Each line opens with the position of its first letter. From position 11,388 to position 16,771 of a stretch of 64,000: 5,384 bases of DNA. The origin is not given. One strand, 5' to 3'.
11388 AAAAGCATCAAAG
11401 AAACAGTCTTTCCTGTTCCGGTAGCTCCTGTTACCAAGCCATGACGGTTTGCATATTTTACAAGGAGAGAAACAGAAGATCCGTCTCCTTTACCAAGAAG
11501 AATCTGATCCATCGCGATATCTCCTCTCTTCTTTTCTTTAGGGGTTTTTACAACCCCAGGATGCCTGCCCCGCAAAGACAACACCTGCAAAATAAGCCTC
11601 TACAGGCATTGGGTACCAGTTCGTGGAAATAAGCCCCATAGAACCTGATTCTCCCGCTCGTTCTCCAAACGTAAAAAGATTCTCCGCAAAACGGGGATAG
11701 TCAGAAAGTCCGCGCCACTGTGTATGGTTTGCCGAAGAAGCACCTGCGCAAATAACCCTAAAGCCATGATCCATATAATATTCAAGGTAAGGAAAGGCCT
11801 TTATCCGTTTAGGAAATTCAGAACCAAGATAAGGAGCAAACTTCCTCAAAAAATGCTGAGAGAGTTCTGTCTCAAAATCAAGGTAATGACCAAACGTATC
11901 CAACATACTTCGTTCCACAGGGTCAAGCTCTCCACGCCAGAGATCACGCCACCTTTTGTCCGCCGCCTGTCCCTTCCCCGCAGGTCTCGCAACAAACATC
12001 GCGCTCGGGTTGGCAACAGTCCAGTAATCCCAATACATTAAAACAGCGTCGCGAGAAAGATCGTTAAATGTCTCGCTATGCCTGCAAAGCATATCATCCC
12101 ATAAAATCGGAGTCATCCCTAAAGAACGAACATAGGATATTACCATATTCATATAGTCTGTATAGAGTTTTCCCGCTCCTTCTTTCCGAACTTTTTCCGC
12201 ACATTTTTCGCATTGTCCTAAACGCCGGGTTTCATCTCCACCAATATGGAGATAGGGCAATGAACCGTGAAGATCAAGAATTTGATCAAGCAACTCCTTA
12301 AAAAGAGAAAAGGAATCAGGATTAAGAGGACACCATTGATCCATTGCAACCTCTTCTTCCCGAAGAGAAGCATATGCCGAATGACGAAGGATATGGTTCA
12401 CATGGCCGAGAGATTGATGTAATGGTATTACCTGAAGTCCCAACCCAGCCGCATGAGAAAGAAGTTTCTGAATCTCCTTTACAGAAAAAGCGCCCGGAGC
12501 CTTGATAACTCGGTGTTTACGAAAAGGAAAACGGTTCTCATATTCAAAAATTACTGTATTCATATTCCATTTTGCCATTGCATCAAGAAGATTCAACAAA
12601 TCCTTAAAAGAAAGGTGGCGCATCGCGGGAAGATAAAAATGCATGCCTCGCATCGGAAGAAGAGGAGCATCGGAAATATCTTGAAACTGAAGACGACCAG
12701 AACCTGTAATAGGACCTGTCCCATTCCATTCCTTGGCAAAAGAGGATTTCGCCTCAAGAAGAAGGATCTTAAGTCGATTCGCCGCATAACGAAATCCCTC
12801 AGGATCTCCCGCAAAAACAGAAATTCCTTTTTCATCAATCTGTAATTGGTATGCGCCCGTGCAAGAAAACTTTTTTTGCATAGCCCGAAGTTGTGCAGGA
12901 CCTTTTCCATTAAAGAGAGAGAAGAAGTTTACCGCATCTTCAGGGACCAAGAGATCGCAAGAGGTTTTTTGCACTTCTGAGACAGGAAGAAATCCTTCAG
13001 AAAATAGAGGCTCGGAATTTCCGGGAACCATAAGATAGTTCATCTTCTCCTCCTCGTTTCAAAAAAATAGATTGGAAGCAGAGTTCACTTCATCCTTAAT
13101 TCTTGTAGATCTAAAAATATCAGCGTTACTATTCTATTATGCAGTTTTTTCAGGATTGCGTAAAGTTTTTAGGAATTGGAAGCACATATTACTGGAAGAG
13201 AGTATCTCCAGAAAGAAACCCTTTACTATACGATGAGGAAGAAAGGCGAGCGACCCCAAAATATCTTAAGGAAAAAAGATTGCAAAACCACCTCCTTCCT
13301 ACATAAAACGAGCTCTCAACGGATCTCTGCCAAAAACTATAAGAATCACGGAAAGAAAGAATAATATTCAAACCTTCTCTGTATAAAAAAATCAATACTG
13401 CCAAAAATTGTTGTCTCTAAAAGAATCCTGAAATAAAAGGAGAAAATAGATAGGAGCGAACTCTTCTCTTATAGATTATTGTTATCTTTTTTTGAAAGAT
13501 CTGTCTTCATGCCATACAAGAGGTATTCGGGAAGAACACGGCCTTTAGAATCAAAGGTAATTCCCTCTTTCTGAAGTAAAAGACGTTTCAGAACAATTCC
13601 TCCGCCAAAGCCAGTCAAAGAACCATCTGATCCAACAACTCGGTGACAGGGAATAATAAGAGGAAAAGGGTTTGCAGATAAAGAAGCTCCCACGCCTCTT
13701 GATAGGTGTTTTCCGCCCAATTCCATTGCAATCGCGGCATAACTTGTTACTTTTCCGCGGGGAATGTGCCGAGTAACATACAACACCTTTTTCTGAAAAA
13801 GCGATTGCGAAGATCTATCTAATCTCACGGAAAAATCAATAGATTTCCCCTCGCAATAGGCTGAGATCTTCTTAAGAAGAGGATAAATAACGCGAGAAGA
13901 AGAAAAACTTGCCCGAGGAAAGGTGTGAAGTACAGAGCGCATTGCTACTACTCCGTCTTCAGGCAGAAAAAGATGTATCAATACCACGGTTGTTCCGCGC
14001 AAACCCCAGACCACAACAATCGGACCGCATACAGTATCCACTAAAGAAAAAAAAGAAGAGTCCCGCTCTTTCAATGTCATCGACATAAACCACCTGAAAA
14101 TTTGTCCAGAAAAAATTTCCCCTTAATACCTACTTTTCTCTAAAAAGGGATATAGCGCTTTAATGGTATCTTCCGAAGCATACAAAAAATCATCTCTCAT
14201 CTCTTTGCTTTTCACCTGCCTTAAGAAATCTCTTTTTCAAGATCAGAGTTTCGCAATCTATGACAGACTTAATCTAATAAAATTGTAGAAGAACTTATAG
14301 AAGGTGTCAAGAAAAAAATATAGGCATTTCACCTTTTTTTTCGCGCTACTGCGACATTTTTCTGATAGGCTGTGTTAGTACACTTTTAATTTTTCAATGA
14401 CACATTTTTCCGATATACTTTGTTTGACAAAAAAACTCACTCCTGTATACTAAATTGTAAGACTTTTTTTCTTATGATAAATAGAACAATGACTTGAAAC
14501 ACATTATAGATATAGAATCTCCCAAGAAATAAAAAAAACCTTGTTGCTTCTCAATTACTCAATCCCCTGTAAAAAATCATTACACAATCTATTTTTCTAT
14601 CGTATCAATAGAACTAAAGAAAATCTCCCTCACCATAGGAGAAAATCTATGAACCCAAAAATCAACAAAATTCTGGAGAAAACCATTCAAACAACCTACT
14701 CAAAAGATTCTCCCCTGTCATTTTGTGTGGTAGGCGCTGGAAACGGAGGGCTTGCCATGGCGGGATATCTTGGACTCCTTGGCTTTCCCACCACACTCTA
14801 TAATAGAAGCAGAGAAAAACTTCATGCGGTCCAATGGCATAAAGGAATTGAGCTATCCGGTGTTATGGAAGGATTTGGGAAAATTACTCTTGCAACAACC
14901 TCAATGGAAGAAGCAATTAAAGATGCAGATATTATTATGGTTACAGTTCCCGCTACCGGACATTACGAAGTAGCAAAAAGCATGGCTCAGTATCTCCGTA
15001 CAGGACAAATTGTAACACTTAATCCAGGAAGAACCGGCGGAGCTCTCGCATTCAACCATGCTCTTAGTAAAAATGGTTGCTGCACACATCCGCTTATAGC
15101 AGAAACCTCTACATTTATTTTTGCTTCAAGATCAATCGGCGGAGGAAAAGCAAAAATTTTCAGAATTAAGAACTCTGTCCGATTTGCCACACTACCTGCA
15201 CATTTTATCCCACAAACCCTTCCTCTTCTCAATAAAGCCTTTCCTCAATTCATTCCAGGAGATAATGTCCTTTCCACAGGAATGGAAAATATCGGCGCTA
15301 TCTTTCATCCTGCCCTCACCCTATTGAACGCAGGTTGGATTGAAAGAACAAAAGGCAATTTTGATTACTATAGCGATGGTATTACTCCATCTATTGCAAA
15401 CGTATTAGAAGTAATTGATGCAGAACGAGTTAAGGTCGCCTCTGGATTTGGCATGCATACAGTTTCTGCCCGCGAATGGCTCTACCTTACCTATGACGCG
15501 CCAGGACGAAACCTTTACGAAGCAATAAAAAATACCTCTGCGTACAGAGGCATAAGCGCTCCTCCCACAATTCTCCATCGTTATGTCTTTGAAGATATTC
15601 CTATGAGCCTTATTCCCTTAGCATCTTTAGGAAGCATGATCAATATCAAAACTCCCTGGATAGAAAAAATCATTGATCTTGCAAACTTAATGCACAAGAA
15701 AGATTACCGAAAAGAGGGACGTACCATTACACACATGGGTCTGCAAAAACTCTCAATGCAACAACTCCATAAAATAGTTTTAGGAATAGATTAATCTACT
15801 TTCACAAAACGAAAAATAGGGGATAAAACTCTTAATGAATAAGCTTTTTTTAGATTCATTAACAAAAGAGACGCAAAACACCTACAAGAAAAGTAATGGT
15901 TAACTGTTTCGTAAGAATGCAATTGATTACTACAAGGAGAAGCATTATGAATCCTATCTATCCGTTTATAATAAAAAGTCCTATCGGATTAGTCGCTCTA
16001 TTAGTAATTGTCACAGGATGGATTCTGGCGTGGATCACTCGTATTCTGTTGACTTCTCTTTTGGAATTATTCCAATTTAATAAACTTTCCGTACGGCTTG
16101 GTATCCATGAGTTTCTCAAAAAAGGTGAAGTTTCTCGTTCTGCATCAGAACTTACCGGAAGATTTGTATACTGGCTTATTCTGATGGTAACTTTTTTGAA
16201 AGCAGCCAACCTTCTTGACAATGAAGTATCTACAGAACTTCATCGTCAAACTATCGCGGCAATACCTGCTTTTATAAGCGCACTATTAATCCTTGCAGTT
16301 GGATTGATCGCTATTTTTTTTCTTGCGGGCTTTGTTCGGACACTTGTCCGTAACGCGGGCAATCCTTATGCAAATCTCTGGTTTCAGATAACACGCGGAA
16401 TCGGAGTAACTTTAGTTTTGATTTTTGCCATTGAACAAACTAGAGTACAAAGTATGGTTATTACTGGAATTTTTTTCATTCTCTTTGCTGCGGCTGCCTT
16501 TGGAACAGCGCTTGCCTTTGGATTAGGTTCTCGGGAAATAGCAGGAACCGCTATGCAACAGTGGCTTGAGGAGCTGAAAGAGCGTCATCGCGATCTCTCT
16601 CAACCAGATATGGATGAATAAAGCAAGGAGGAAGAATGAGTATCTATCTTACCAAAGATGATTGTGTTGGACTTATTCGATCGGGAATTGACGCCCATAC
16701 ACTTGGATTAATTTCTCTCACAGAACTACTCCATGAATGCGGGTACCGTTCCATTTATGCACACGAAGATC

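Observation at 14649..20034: Operon of membrane protein, B12-binding-domain protein and AsnB homologue with Cys1 replaced by Gly, downstream of an opine-dehydrogenase-family gene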

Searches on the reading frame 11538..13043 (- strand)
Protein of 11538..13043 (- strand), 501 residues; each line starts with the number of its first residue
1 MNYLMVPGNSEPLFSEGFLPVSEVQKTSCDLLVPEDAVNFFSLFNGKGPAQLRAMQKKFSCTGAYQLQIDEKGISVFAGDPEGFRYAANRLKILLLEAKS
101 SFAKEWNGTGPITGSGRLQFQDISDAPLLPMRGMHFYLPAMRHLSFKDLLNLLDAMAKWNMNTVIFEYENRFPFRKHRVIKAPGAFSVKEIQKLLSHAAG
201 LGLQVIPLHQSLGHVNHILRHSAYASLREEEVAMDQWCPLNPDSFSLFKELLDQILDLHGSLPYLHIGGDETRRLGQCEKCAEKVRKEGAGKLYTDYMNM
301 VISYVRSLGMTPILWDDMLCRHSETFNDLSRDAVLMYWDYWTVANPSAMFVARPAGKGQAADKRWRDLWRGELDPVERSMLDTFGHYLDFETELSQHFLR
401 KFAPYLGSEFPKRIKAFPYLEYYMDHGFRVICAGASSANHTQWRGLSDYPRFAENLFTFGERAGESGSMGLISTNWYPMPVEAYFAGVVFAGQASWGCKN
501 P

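Call 48: search_protein_families(library=pfam, proteins=[window:11538-13043:-], max_evalue=0.00001)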
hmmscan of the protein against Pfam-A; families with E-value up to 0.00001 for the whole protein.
window:11538-13043:- (501 aa): 1 family
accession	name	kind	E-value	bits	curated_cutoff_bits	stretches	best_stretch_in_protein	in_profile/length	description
PF00728.28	Glyco_hydro_20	-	1.4e-15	58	22.3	1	181-342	70-243/348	Glycosyl hydrolase family 20, catalytic domain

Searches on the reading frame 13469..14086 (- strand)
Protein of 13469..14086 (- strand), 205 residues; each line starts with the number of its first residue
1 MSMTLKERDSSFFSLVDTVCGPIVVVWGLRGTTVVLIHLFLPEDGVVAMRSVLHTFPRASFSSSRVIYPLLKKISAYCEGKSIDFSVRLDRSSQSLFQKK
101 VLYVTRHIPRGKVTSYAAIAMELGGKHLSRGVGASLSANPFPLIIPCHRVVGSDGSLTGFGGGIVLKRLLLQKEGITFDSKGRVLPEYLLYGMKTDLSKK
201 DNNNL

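Call 3: search_protein_families(library=pfam, proteins=[window:13469-14086:-], max_evalue=0.01)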
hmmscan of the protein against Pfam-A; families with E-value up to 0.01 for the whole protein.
window:13469-14086:- (205 aa): 1 family
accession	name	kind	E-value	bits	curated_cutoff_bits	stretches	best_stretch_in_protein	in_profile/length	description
PF01035.26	DNA_binding_1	-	1.5e-27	95.7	27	1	97-176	2-81/81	6-O-methylguanine DNA methyltransferase, DNA binding domain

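Call 4: search_protein_families(library=ncbifam, proteins=[window:13469-14086:-], max_evalue=0.01)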
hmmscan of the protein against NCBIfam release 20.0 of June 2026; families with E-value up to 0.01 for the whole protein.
window:13469-14086:- (205 aa): 5 families
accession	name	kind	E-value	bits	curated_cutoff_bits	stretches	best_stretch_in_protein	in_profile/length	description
TIGR00589.1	ogt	superfamily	8.4e-25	86.6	46.4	1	97-174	3-80/80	methylated-DNA--[protein]-cysteine S-methyltransferase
NF007626.0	PRK10286.1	equivalog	1.1e-19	71.1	192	1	72-176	64-168/171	methylated-DNA--[protein]-cysteine S-methyltransferase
NF011964.0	PRK15435.1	equivalog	2.5e-18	66.2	345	1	13-174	191-348/354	bifunctional DNA-binding transcriptional regulator/O6-methylguanine-DNA methyltransferase Ada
NF003022.0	PRK03887.1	equivalog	4.5e-14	52.6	164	1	94-176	90-170/175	methylated-DNA--protein-cysteine methyltransferase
NF041132.1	DNA_protcyst_Mta_Thcoc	equivalog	1.5e-13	51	250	1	92-175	88-169/169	methylated-DNA--protein-cysteine methyltransferase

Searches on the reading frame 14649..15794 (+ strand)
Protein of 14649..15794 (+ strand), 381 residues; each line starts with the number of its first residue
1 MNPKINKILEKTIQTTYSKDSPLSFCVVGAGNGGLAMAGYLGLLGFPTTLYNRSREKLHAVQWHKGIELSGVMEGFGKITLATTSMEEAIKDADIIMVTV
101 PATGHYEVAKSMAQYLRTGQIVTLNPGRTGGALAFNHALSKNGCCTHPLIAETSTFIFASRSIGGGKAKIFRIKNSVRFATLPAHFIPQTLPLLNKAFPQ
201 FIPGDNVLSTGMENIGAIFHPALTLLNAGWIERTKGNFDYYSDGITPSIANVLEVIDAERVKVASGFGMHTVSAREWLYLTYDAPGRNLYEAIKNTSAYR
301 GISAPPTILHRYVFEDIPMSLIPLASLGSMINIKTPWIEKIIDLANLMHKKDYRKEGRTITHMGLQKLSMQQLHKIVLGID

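Call 3: search_protein_families(library=pfam, proteins=[window:14649-15794:+], max_evalue=0.01)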
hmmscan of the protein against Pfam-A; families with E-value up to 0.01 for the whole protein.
window:14649-15794:+ (381 aa): 8 families
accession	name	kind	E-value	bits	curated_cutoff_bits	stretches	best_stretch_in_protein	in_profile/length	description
PF02317.23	Octopine_DH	-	1e-43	149.4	30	1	205-348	3-149/150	NAD/NADP octopine/nopaline dehydrogenase, alpha-helical domain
PF01210.29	NAD_Gly3P_dh_N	-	1.1e-07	32.4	23.1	1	26-122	3-99/158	NAD-dependent glycerol-3-phosphate dehydrogenase N-terminus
PF02558.23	ApbA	-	2e-06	27.9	22.2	1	26-124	2-99/150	Ketopantoate reductase PanE/ApbA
PF03807.23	F420_oxidored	-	7.6e-06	26.9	21.6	1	25-122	2-88/94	NADP oxidoreductase coenzyme F420-dependent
PF03446.21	NAD_binding_2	-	2e-05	25.1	21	1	25-122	2-89/161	NAD binding domain of 6-phosphogluconate dehydrogenase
PF02153.23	PDH_N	-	0.00089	19.2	26.5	1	84-123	38-76/154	Prephenate dehydrogenase, nucleotide-binding domain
PF02826.25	2-Hacid_dh_C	-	0.0029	17.4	25.1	0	25-105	39-104/178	D-isomer specific 2-hydroxyacid dehydrogenase, NAD binding domain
PF07991.19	KARI_N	-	0.005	16.9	20.6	0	81-124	49-93/165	Acetohydroxy acid isomeroreductase, NADPH-binding domain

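Call 4: search_protein_families(library=ncbifam, proteins=[window:14649-15794:+], max_evalue=0.01)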
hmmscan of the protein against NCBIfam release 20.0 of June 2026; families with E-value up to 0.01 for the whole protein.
window:14649-15794:+ (381 aa): 17 families
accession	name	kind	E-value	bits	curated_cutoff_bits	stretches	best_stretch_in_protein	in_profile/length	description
NF000944.0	PRK00094.2-2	equivalog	1.1e-07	31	603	1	16-129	14-127/371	NAD(P)H-dependent glycerol-3-phosphate dehydrogenase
NF006083.0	PRK08229.1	equivalog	2.3e-07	30.1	371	1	24-122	4-103/341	2-dehydropantoate 2-reductase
NF000942.0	PRK00094.1-4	subfamily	1.7e-06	27.5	257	1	25-123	5-103/334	NAD(P)H-dependent glycerol-3-phosphate dehydrogenase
NF000941.0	PRK00094.1-3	equivalog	2.3e-06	27.1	423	1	26-122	5-101/336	NAD(P)H-dependent glycerol-3-phosphate dehydrogenase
NF000946.0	PRK00094.2-4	equivalog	4.8e-06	25.8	455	1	25-122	7-104/342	NAD(P)H-dependent glycerol-3-phosphate dehydrogenase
TIGR00745.1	apbA_panE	subfamily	7.8e-05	22.1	141.35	1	25-122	2-98/305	2-dehydropantoate 2-reductase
NF005694.0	PRK07502.1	equivalog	0.00011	21.6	409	1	81-123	55-97/310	prephenate/arogenate dehydrogenase family protein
NF011211.0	PRK14618.1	equivalog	0.00012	21.4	489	1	25-112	7-94/328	NAD(P)H-dependent glycerol-3-phosphate dehydrogenase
NF000940.0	PRK00094.1-2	subfamily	0.00014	21.5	202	1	25-124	3-102/330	NAD(P)H-dependent glycerol-3-phosphate dehydrogenase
NF009098.0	PRK12439.1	equivalog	0.00015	21.3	436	1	24-119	9-104/341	NAD(P)H-dependent glycerol-3-phosphate dehydrogenase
NF005089.0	PRK06522.1-4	subfamily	0.00018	21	223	1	25-122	3-98/326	2-dehydropantoate 2-reductase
NF009409.0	PRK12770.1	subfamily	0.0026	16.8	343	1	18-53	14-49/360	putative glutamate synthase subunit beta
NF000939.0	PRK00094.1-1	equivalog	0.0029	16.7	473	1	22-120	5-103/339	NAD(P)H-dependent glycerol-3-phosphate dehydrogenase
NF005093.0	PRK06522.2-4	equivalog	0.0055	16.1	308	1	25-117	6-95/304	2-dehydropantoate 2-reductase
TIGR03026.1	NDP-sugDHase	subfamily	0.0057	15.5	189.8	1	26-103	4-87/413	nucleotide sugar dehydrogenase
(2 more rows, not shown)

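Call 28: search_solved_structures(query=window:14649-15794:+, max_evalue=0.01, show_alignments=1)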
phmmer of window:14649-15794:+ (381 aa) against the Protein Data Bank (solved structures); distinct sequences matched with E-value up to 0.01: 3.
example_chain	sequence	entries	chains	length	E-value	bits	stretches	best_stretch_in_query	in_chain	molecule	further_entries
1bg6_A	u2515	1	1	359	1.6e-75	257.7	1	24-370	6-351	N-(1-D-CARBOXYLETHYL)-L-NORVALINE DEHYDROGENASE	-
3c7a_A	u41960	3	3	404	8.3e-08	34.8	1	80-358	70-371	Octopine dehydrogenase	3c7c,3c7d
3iqd_B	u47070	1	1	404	1.4e-07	34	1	80-357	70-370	Octopine dehydrogenase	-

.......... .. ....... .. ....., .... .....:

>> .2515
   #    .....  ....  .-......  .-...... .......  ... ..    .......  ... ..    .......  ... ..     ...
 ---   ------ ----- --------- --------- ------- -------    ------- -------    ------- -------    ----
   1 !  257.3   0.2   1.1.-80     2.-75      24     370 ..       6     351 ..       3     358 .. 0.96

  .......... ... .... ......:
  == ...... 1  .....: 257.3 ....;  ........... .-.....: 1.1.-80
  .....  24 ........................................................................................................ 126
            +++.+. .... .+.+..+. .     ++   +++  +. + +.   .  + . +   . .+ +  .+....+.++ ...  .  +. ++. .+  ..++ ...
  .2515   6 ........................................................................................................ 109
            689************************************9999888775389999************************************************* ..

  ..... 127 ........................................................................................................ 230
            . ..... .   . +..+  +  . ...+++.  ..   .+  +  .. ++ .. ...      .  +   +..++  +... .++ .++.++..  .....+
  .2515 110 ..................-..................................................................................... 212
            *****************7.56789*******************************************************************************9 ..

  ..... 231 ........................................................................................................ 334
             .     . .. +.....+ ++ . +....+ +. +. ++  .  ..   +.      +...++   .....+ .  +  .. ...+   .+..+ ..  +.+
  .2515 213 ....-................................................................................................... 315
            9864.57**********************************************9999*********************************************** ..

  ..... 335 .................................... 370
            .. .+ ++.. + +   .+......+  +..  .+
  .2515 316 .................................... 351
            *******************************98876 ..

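Call 63: list_cluster_members(proteins=[window:14649-15794:+, window:15947-16621:+, window:16636-18492:+, window:18526-20034:+, P0163, P0184])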
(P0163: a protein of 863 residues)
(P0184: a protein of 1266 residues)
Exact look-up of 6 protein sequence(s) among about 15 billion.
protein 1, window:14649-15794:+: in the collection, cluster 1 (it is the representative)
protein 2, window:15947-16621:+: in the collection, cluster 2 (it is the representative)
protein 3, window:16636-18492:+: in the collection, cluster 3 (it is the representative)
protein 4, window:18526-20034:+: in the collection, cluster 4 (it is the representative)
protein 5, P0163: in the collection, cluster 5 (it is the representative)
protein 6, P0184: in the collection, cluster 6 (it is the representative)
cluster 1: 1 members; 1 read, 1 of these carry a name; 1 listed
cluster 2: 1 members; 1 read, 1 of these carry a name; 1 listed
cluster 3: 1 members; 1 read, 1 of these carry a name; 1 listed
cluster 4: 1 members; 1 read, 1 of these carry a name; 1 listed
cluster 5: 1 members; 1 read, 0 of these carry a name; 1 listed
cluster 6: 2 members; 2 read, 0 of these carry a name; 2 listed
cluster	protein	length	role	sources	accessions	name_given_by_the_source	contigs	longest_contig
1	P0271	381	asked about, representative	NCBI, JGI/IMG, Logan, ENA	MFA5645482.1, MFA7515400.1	MAG: NAD/NADP octopine/nopaline dehydrogenase family protein [Candidatus Ratteibacteria ...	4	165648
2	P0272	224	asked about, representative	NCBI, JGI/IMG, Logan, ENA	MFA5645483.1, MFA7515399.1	MAG: hypothetical protein WDA18_03905 [Candidatus Ratteibacteria bacterium] | MFS family permease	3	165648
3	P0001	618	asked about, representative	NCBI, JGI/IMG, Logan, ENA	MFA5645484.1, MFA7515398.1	MAG: cobalamin-binding protein [Candidatus Ratteibacteria bacterium] | hypothetical protein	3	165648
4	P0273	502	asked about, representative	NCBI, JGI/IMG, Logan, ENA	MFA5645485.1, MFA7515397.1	MAG: asparagine synthase-related protein [Candidatus Ratteibacteria bacterium] | asparagine synthase (glutamine-hydrolysing)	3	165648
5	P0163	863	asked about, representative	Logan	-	-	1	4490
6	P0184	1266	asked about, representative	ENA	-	-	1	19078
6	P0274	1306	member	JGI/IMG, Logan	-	-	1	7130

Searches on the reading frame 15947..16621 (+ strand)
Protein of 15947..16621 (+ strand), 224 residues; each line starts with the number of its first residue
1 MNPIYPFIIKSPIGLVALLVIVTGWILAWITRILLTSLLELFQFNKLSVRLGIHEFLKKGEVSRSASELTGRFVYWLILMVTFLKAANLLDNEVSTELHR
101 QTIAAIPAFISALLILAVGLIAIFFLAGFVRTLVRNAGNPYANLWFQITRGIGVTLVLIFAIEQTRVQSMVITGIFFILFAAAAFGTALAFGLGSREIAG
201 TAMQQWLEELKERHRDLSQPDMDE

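Call 3: search_protein_families(library=pfam, proteins=[window:15947-16621:+], max_evalue=0.01)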
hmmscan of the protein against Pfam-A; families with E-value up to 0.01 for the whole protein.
window:15947-16621:+ (224 aa): 1 family
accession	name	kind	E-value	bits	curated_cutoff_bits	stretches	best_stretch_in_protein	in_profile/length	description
PF05552.17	MS_channel_1st_1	-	6.6e-07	29.5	22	2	97-137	5-45/50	Mechanosensitive ion channel, conserved TM helix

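Call 4: search_protein_families(library=ncbifam, proteins=[window:15947-16621:+], max_evalue=0.01)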
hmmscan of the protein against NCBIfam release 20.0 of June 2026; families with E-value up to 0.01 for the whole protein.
window:15947-16621:+ (224 aa): 1 family
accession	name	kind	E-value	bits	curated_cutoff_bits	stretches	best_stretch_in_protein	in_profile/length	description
NF033912.1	msc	subfamily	5.2e-09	35.8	100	1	15-120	92-197/365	mechanosensitive ion channel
